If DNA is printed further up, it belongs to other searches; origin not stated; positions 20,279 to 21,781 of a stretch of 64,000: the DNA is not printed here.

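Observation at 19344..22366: Unnamed ~26-aa '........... ... QG ... G' solenoid-like repeat protein translationally coupled to a secreted HEAT-repeat protein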

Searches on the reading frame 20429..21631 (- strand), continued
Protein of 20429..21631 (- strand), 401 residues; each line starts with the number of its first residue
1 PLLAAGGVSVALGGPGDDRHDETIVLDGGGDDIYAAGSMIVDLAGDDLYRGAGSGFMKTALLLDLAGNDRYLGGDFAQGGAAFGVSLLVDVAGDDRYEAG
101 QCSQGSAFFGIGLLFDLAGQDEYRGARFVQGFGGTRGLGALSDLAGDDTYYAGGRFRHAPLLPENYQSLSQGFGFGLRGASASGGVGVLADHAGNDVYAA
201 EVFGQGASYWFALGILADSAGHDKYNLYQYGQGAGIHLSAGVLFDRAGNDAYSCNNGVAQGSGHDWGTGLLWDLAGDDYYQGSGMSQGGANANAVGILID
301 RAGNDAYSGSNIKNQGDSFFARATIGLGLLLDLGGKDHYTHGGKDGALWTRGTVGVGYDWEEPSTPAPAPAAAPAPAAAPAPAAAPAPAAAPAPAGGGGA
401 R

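Call 33: predict_structure(alignment_id=A2)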
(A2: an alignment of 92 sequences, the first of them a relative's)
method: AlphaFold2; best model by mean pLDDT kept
length: 607 residues; sequences in the alignment: 92
mean_pLDDT: 93.4   pTM: 0.91
mean pLDDT of the five models: 93.4, 93.0, 92.7, 92.6, 92.6
residues with pLDDT >= 90: 521; 70-90: 49; 50-70: 21; < 50: 16
segments of 3 or more residues with pLDDT < 50: 30-34, 36-39, 604-607
pLDDT, mean of each block of 10 residues (from residue 1): 74 77 50 47 94 98 90 94 97 98 98 98 75 88 96 97 98 98 88 96 98 98 96 97 97 98 98 96 98 98 98 97 98 98 98 99 98 98 98 95 98 96 98 98 98 98 98 98 98 97 98 97 97 98 93 96 98 93 96 91 49
secondary structure, 60 per line:
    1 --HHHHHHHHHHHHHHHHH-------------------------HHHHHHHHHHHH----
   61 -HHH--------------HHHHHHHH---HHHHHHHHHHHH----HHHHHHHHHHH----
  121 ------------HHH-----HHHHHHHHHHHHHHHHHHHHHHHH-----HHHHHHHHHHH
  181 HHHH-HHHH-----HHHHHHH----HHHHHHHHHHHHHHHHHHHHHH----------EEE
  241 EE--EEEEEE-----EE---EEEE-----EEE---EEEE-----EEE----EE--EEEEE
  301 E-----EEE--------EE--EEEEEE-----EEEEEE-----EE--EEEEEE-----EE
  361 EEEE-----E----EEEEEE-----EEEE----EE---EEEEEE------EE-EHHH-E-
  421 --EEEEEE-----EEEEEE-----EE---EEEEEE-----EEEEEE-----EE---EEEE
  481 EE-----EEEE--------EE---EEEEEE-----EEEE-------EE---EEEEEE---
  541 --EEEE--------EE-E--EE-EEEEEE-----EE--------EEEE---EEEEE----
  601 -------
elements in order: H3-19 H45-56 H79-86 H90-101 H106-116 H141-164 H170-184 H186-189 H195-201 H206-227 E238-242 E245-250 E261-264 E270-272 E276-279 E285-287 E296-301 E307-309 E322-327 E333-338 E348-353 E359-364 E375-380 E386-389 E399-404 E423-428 E434-439 E450-455 E461-466 E477-482 E488-491 E505-510 E516-519 E532-537 E543-546 E564-569 E585-588 E592-596

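Call 35: fold_search(model_id=the predicted structure, library=pdb)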
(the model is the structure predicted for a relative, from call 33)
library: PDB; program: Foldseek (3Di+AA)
matches with E <= 10: 28; with E <= 0.001: 0
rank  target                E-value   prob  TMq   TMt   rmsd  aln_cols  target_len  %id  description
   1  4e79_A                4.4e-01  0.04  0.10  0.13  14.4       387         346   11  Structure of LpxD from Acinetobacter baumannii at 2.66A resolution (P4322 form) (released 2013-01-16)
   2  9qb8                  1.1e+00  0.02  0.11  0.04  29.0       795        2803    8  Lymphostatin - Conformation II - pH 8 Hepes (released 2025-07-16)
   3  4i84_A                1.7e+00  0.04  0.13  0.21  14.2       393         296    9  The crystal structure of the Haemophilus influenzae HxuA secretion domain involved in the two-partner secretion pathwa (released 2013-11-13)
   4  9euw                  1.8e+00  0.03  0.15  0.05  24.9       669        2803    8  Lymphostatin, conformation 2 (composite structure) (released 2025-04-09)
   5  9qez_F                3.2e+00  0.02  0.08  0.16  12.2       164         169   10  Carbonic anhydrase mutant (released 2025-12-10)
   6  5vmk_C                3.2e+00  0.02  0.09  0.12  13.8       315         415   11  Crystal structure of a bifunctional GlmU UDP-N-acetylglucosamine diphosphorylase/glucosamine-1- phosphate N-acetyltran (released 2017-05-24)
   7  2wle_A                3.7e+00  0.01  0.08  0.12  14.1       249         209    8  Crystallographic analysis of the polysialic acid O-acetyltransferase OatWY (released 2009-06-30)
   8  2f9c_A                4.3e+00  0.02  0.14  0.20  13.9       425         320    9  Crystal structure of YDCK from Salmonella cholerae. NESG target SCR6 (released 2005-12-20)
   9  8cu9                  4.3e+00  0.01  0.10  0.11  13.5       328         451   12  Crystal Structure of Bifunctional protein GlmU from Klebsiella pneumoniae subsp. pneumoniae (released 2022-05-25)
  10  9m1n_C                5.2e+00  0.01  0.07  0.11  39.6       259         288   13  Cryo-EM structure of the TBC-DC-Arl2-alpha-beta-tubulin complex with GDP-AlFx (released 2025-10-22)
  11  6x89_L2               6.6e+00  0.01  0.07  0.14  12.2       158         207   12  Vigna radiata mitochondrial complex I* (released 2020-09-02)
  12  3jqy_C                6.6e+00  0.01  0.07  0.13  14.7       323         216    8  Crystal Structure of the polySia specific acetyltransferase NeuO (released 2010-08-18)
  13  7usl_C                6.6e+00  0.01  0.09  0.08  22.8       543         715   14  Integrin alphaM/beta2 ectodomain in complex with adenylate cyclase toxin RTX751 and M1F5 Fab (released 2022-08-17)
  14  8c50_A                6.9e+00  0.02  0.16  0.20  13.2       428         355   12  Pontibacter korlensis curli subunit CsgA (released 2023-06-28)
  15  1xhd                  6.9e+00  0.01  0.06  0.13  12.6       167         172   10  X-ray crystal structure of putative acetyltransferase, product of BC4754 gene [Bacillus cereus] (released 2004-11-02)
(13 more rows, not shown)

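Call 41: find_related_loci(query=A1, collection=genome_contigs, flank=6000)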
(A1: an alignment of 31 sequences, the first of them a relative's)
Query A1 (607 aa) in genome_contigs; peptide patterns used: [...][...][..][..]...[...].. (x = any residue, [..] = any of these).
600 stretches matched a pattern (row limit reached: there are more); 593 encode a relative of the query (tblastn E <= 1e-3); the best 80 are kept; 80 distinct loci.
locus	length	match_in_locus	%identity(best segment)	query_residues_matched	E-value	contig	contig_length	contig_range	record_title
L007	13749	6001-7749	61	24-599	0e+0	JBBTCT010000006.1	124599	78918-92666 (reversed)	MAG: Planctomycetota bacterium isolate H51-bin301_1 H51_bin301_1_000000000006, whole genome shotgun sequence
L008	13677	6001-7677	63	42-602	0e+0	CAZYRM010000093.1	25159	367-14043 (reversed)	MAG TPA_asm: uncultured Planctomycetia bacterium isolate binchicken_co248_153 genome assembly, contig: NODE_1854_length_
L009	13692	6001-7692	61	43-602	0e+0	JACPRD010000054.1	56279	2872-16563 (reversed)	MAG: Planctomycetota bacterium isolate NC_groundwater_670_Ag_B-0.1um_68_49 B_1_S1_Biohub_coassembly_k141_1262782, whole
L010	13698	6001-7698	60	34-599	0e+0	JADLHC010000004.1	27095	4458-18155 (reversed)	MAG: Planctomycetia bacterium isolate SJ466 c_000000036447, whole genome shotgun sequence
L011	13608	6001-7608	60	51-594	0e+0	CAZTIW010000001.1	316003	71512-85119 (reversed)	MAG TPA_asm: uncultured Thermoanaerobaculia bacterium isolate SRP287453_co1_69 genome assembly, contig: NODE_9_length_31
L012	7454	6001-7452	61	40-577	1e-179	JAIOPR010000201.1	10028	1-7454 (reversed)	MAG: Planctomycetota bacterium isolate LakeFargette_0920_ALND_MAG_66_10 LacPavin_0920_ALND_scaffold_625120, whole genome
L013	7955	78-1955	42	41-605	9e-116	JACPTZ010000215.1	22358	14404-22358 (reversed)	MAG: Planctomycetota bacterium isolate NC_groundwater_745_Ag_S-0.65um_67_9 S37_SO-6_scaffold_614428, whole genome shotgu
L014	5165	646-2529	39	50-596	5e-110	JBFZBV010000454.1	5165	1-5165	MAG: Planctomycetota bacterium isolate PPR_0505 k121_273856, whole genome shotgun sequence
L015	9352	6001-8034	38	3-596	2e-108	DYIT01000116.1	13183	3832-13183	MAG TPA_asm: Candidatus Kuenenia stuttgartiensis isolate FI88_62_9 Afr_mines_FI88_1615_length_13183_cov_4_458486, whole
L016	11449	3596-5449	38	20-605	4e-105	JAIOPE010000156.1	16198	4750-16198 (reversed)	MAG: Planctomycetota bacterium isolate LakeFargette_0920_ALND_MAG_70_12 LacPavin_0920_ALND_scaffold_943848, whole genome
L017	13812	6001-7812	40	48-605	2e-99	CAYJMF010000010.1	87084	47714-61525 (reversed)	MAG TPA_asm: uncultured Planctomycetota bacterium isolate ERP124720_co1_188 genome assembly, contig: NODE_381_length_870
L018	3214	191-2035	39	40-607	6e-102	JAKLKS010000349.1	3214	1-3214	MAG: Planctomycetota bacterium isolate MAG.395 MAG.395-NODE_349_length_3214_cov_4.831049, whole genome shotgun sequence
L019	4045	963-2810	39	48-604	2e-99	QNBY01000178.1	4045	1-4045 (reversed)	MAG: Planctomycetota bacterium isolate B143_G9 B143_Guay9_scaffold_47935, whole genome shotgun sequence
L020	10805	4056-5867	37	45-598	7e-98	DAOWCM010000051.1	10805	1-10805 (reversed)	MAG TPA_asm: Candidatus Eisenbacteria bacterium isolate CSMAG_1887 CSMAG_1887_k141_1307465_length_10805_cov_16.6563, who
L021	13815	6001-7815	37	45-599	2e-97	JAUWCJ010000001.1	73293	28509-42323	MAG: Candidatus Eisenbacteria bacterium isolate CSMAG_2135 CSMAG_2135_k141_1131640_length_73293_cov_12.9928, whole genom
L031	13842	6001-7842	37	46-606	5e-94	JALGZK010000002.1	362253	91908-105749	MAG: bacterium isolate BHB10-38_Bin_124 BHB10-38_Bin_124_scaffold_2, whole genome shotgun sequence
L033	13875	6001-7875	37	21-597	2e-93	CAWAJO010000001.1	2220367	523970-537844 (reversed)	MAG: uncultured beta proteobacterium isolate MFD02416.bin.1.48 genome assembly, contig: contig_21443, whole genome shotg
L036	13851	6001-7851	37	51-605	8e-93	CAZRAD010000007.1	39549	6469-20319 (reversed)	MAG TPA_asm: uncultured bacterium isolate binchicken_co334_58 genome assembly, contig: NODE_1582_length_39549_cov_6.3219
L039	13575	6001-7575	38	134-606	7e-92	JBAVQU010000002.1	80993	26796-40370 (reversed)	MAG: Candidatus Zixiibacteriota bacterium isolate MFD02350_ilm_asm_bin5 k127_25779, whole genome shotgun sequence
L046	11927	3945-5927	31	1-602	3e-90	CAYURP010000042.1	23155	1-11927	MAG TPA_asm: uncultured Ignavibacteria bacterium isolate binchicken_co89_584 genome assembly, contig: NODE_3646_length_2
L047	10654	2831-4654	36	45-597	1e-89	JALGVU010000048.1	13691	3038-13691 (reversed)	MAG: bacterium isolate Meg19_46_Bin_182 Meg19_46_Bin_182_scaffold_6250, whole genome shotgun sequence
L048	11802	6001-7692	37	89-596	6e-90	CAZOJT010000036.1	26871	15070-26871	MAG TPA_asm: uncultured Ignavibacteria bacterium isolate binchicken_co89_550 genome assembly, contig: NODE_2791_length_2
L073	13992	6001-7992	37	3-576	7e-86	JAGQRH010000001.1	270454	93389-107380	MAG: Planctomycetota bacterium isolate HKST-UBA87 NODE_1_length_270454_cov_5.182112, whole genome shotgun sequence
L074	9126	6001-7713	39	74-597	1e-88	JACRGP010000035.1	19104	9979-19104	MAG: Nitrospinota bacterium isolate NC_groundwater_1754_Pr3_B-0.1um_58_23 SR-2_scaffold_141_378515, whole genome shotgun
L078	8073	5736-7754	32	3-598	2e-85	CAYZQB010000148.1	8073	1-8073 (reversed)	MAG TPA_asm: uncultured Planctomycetia bacterium isolate SRP178699_co2_485 genome assembly, contig: NODE_9808_length_807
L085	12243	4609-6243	37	74-579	3e-85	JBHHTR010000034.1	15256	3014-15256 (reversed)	MAG: Thermodesulfobacteriota bacterium isolate S.9.sp3_bin.36 NODE_584_length_15256_cov_5.952437, whole genome shotgun s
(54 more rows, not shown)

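Call 45: search_protein_families(library=pfam, alignment_id=A1, max_evalue=10)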
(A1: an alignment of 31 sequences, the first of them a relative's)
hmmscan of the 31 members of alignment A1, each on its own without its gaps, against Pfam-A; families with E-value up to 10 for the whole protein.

A. member 1, P0002 (607 aa): 0 families

B. families by the number of members that match (of 31 scanned): 7 families
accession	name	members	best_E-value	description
PF06739.17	SBBP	2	0.37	Beta-propeller repeat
PF22165.2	SSO1393-like_WHD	1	0.066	SSO1393-like, winged-helix domain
PF12224.13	Amidoligase_2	1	0.32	Putative amidoligase enzyme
PF20489.3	Birna_RdRp_C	1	0.34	Birnavirus RNA dependent RNA polymerase (VP1), C-terminal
PF12079.13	DUF3558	1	0.67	Protein of unknown function (DUF3558)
PF08548.17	Peptidase_M10_C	1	3.9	Peptidase M10 serralysin C terminal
PF00823.25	PPE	1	7.6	PPE family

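Call 56: search_protein_families(library=pfam, proteins=[L033:5350-7878:+, L074:5212-7716:+, L085:3892-6246:+, L016:3509-6469:+, L073:5989-8457:+, L078:5670-8072:+, L015:4954-8067:+], max_evalue=0.01)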
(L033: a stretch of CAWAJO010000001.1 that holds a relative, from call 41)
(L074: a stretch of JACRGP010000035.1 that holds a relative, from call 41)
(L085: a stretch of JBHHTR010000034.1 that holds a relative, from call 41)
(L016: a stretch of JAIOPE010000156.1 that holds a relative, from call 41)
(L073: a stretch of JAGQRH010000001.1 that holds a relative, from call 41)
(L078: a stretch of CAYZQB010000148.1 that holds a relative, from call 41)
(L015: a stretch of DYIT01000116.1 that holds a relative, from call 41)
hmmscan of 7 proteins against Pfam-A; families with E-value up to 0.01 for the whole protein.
L033:5350-7878:+ (843 aa): 3 families
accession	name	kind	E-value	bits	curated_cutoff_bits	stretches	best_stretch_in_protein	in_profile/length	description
PF13180.12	PDZ_2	-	9e-08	32.7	27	1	112-201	3-75/80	PDZ domain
PF00595.29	PDZ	-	2.2e-07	31.6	23.2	1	106-175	6-67/81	PDZ domain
PF17820.7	PDZ_6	-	5.7e-07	29.6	27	1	137-195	2-54/54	PDZ domain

L074:5212-7716:+ (835 aa): 2 families
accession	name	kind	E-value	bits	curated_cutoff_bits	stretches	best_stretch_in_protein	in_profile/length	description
PF13180.12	PDZ_2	-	5e-09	36.8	27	1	103-195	3-77/80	PDZ domain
PF17820.7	PDZ_6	-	3e-05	24.1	27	1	137-159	11-31/54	PDZ domain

L085:3892-6246:+ (785 aa): 3 families
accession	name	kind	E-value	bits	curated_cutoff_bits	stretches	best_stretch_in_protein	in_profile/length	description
PF17820.7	PDZ_6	-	1.3e-07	31.7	27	1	105-136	2-32/54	PDZ domain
PF13180.12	PDZ_2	-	3.6e-06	27.6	27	1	88-172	2-78/80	PDZ domain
PF00595.29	PDZ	-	1.8e-05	25.5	23.2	1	88-139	11-64/81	PDZ domain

L016:3509-6469:+ (987 aa): 2 families
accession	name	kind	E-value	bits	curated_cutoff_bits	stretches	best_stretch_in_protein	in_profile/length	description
PF13646.12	HEAT_2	-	2.1e-12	47.6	27.7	2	753-813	4-64/88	HEAT repeats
PF03130.22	HEAT_PBS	-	8.8e-07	29.3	20.9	0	914-937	2-25/27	PBS lyase HEAT-like repeat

L073:5989-8457:+ (823 aa): 2 families
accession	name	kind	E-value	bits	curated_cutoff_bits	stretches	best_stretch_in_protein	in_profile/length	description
PF13616.12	Rotamase_3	-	1.8e-13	51.5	22.5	1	711-821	13-112/116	PPIC-type PPIASE domain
PF00639.27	Rotamase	-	3.7e-06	28.3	21.7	1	718-822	1-96/97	PPIC-type PPIASE domain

L078:5670-8072:+ (801 aa): 0 families

L015:4954-8067:+ (1038 aa): 2 families
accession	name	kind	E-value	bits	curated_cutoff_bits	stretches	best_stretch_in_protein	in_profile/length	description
PF13646.12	HEAT_2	-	1.3e-12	48.2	27.7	2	173-244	15-87/88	HEAT repeats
PF03130.22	HEAT_PBS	-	0.00052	20.7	20.9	0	205-231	1-27/27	PBS lyase HEAT-like repeat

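Call 58: search_protein_families(library=pfam, proteins=[P0255, P0238, P0195, P0250, P0215, P0203, P0256, P0044, P0127, P0145], max_evalue=0.01)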
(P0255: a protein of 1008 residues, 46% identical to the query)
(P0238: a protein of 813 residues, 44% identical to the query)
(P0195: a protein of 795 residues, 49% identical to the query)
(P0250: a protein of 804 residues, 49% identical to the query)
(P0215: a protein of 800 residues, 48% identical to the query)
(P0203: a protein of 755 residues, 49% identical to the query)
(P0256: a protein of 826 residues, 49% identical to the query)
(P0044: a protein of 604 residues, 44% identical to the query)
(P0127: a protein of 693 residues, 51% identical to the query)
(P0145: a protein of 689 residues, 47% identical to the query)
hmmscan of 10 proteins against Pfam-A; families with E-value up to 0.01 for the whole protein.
P0255 (1008 aa): 2 families
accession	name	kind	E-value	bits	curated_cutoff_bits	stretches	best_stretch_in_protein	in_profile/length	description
PF13646.12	HEAT_2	-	2.3e-12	47.5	27.7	2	152-221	16-86/88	HEAT repeats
PF02985.28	HEAT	-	0.00078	19.9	23.5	0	343-364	4-25/31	HEAT repeat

P0238 (813 aa): 2 families
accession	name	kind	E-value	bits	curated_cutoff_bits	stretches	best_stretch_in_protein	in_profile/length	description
PF00595.29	PDZ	-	6.4e-05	23.7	23.2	1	81-138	7-57/81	PDZ domain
PF13180.12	PDZ_2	-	0.00028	21.6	27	1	100-179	12-79/80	PDZ domain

P0195 (795 aa): 3 families
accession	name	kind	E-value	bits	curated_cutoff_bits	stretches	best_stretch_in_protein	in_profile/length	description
PF00595.29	PDZ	-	6.3e-06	26.9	23.2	1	71-114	8-50/81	PDZ domain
PF17820.7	PDZ_6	-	1.2e-05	25.3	27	1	93-114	2-23/54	PDZ domain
PF13180.12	PDZ_2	-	1.6e-05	25.5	27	1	75-163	3-80/80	PDZ domain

P0250 (804 aa): 3 families
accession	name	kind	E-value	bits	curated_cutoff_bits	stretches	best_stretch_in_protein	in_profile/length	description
PF00595.29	PDZ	-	0.00014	22.6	23.2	1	64-116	8-52/81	PDZ domain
PF13180.12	PDZ_2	-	0.00022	21.9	27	1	90-161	13-78/80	PDZ domain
PF17820.7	PDZ_6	-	0.00043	20.4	27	1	97-115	6-24/54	PDZ domain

P0215 (800 aa): 1 family
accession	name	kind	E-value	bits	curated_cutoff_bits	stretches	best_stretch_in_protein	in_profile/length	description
PF13180.12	PDZ_2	-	3.2e-05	24.6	27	1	58-155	1-74/80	PDZ domain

P0203 (755 aa): 3 families
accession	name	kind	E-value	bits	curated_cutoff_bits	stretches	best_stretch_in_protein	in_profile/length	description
PF13180.12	PDZ_2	-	3.8e-10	40.4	27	1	48-132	2-80/80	PDZ domain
PF17820.7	PDZ_6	-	1.9e-06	28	27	1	65-91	3-29/54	PDZ domain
PF00595.29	PDZ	-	0.0024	18.7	23.2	1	48-86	11-51/81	PDZ domain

P0256 (826 aa): 4 families
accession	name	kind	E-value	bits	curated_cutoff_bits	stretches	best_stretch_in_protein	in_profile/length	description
PF17820.7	PDZ_6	-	7.5e-08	32.4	27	1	120-146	2-28/54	PDZ domain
PF00595.29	PDZ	-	8.1e-07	29.8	23.2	1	107-146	23-55/81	PDZ domain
PF13180.12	PDZ_2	-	2.5e-06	28.1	27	1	113-190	12-80/80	PDZ domain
PF19805.5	DUF6288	-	0.00093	18.9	26.3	1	117-191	2-77/402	Family of unknown function (DUF6288)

P0044 (604 aa): 2 families
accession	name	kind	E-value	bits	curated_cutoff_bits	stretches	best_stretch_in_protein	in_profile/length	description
PF13616.12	Rotamase_3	-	8.2e-11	42.9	22.5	1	498-601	13-111/116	PPIC-type PPIASE domain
PF00639.27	Rotamase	-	0.00014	23.2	21.7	1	505-602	1-95/97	PPIC-type PPIASE domain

P0127 (693 aa): 0 families

P0145 (689 aa): 0 families

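Call 64: predict_structure(alignment_id=A3)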
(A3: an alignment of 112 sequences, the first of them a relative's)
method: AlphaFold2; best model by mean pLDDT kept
length: 936 residues; sequences in the alignment: 112
mean_pLDDT: 93.0   pTM: 0.79
mean pLDDT of the five models: 93.0, 92.7, 92.3, 92.3, 92.1
residues with pLDDT >= 90: 788; 70-90: 103; 50-70: 27; < 50: 18
segments of 3 or more residues with pLDDT < 50: 636-650
pLDDT, mean of each block of 10 residues (from residue 1): 65 61 93 94 94 88 98 97 97 98 98 97 70 91 96 97 96 90 61 92 86 95 98 98 87 94 96 97 98 94 95 98 97 98 97 98 98 96 98 97 98 98 96 90 97 94 98 97 98 97 97 98 97 97 97 95 96 96 93 87 95 89 93 62 40 92 78 93 97 94 96 97 97 98 97 97 97 98 98 95 98 97 92 97 96 90 97 96 98 96 96 97 93 92
secondary structure, 60 per line:
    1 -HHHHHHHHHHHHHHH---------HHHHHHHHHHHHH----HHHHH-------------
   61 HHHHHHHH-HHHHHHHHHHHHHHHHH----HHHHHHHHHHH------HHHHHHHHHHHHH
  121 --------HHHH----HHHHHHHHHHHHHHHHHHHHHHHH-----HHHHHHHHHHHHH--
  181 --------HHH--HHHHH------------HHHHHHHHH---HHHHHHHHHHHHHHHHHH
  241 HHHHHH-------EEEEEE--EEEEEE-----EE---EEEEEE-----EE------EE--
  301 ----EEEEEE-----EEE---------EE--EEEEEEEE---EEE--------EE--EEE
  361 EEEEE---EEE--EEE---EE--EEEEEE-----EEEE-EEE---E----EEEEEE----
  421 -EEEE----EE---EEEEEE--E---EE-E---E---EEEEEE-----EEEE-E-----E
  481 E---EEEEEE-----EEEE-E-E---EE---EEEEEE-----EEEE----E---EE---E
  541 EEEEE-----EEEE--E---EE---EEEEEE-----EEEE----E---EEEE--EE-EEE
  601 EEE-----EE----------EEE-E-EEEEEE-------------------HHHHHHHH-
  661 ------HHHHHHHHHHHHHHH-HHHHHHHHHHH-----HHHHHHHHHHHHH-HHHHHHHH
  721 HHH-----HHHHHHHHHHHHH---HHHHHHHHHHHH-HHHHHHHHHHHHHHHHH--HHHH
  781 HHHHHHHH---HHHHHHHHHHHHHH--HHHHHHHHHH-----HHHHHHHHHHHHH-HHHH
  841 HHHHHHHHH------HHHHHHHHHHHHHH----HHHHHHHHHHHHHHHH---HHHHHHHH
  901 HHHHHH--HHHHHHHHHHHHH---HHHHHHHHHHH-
elements in order (helices of 4 or more, strands of 3 or more residues): H2-16 H26-38 H43-47 H61-68 H70-86 H91-101 H108-120 H129-132 H137-160 H166-178 H194-198 H211-219 H223-246 E254-259 E262-267 E278-283 E305-310 E316-318 E332-339 E343-345 E358-365 E369-371 E374-376 E384-389 E395-398 E400-402 E411-416 E422-425 E435-440 E458-463 E469-472 E485-490 E496-499 E512-517 E523-526 E540-545 E551-554 E566-571 E577-580 E589-592 E598-603 E621-623 E627-632 H652-659 H667-681 H683-693 H699-711 H713-723 H729-741 H745-756 H758-774 H777-788 H792-805 H808-817 H823-835 H837-849 H856-869 H874-889 H893-906 H909-921 H925-935

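Call 66: fold_search(model_id=the predicted structure, library=pdb)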
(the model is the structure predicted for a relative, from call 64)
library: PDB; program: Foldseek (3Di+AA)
matches with E <= 10: 1265; with E <= 0.001: 164
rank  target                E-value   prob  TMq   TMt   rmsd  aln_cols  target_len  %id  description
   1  7p0h_A                5.4e-08  1.00  0.20  0.41   4.3       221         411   31  Crystal structure of Helicobacter pylori ComF fused to an artificial alphaREP crystallization helper(named B2) (released 2022-04-06)
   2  6bzx_A                5.4e-08  1.00  0.23  0.63   7.6       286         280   28  Structure of the artificial complex alpha-Rep/Octarellin V.1 crystallized by counter diffusion in a capillary (released 2019-01-09)
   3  7q1f_T                1.4e-07  1.00  0.19  0.70   4.8       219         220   29  CPAP:TUBULIN:IE5 ALPHAREP COMPLEX (released 2022-04-20)
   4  7z0g_C                1.7e-07  1.00  0.19  0.70   4.7       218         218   29  CPAP:TUBULIN:IE5 ALPHAREP COMPLEX P1 SPACE GROUP (released 2022-04-13)
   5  7z0g_T                1.9e-07  1.00  0.19  0.69   4.7       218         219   29  CPAP:TUBULIN:IE5 ALPHAREP COMPLEX P1 SPACE GROUP (released 2022-04-13)
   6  4zv6_A                2.3e-07  1.00  0.23  0.64   7.6       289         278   27  Crystal structure of the artificial alpharep-7 octarellinV.1 complex (released 2016-05-25)
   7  4xl5_C                2.6e-07  1.00  0.22  0.70   5.3       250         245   28  X-ray structure of bGFP-A / EGFP complex (released 2015-08-19)
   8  7q1f_C                2.8e-07  1.00  0.19  0.70   4.8       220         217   30  CPAP:TUBULIN:IE5 ALPHAREP COMPLEX (released 2022-04-20)
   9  6gwc_C                3.0e-07  1.00  0.19  0.71   4.7       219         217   29  Tubulin:iE5 alphaRep complex (released 2019-01-30)
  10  6fsq                  5.5e-07  1.00  0.16  0.34  12.7       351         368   21  Structure of A3_bGFPD, an artificial bi-domain protein based on two different alphaRep domains : A3 and a GFP binding do (released 2018-08-08)
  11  5mfd_J                3.2e-06  1.00  0.19  0.45   9.8       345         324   15  Designed armadillo repeat protein YIIIM''6AII in complex with pD_(KR)5 (released 2017-07-19)
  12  4jw2_B                3.9e-06  1.00  0.17  0.76   4.0       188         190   31  Selection of specific protein binders for pre-defined targets from an optimized library of artificial helicoidal repea (released 2013-09-25)
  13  6s9o_D                4.0e-06  1.00  0.19  0.44   9.8       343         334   16  Designed Armadillo Repeat protein internal Lock1 fused to target peptide KRKRKLKFKR (released 2020-02-19)
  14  3ltj                  5.6e-06  1.00  0.16  0.60   5.9       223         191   28  Structure of a new family of artificial alpha helicoidal repeat proteins (alpha-Rep) based on thermostable HEAT-like rep (released 2010-10-13)
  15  4rv1_B                7.1e-06  1.00  0.17  0.33  12.3       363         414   14  Crystal Structure of Engineered Protein. Northeast Structural Genomics Consortium (NESG) Target OR497. (released 2014-12-10)
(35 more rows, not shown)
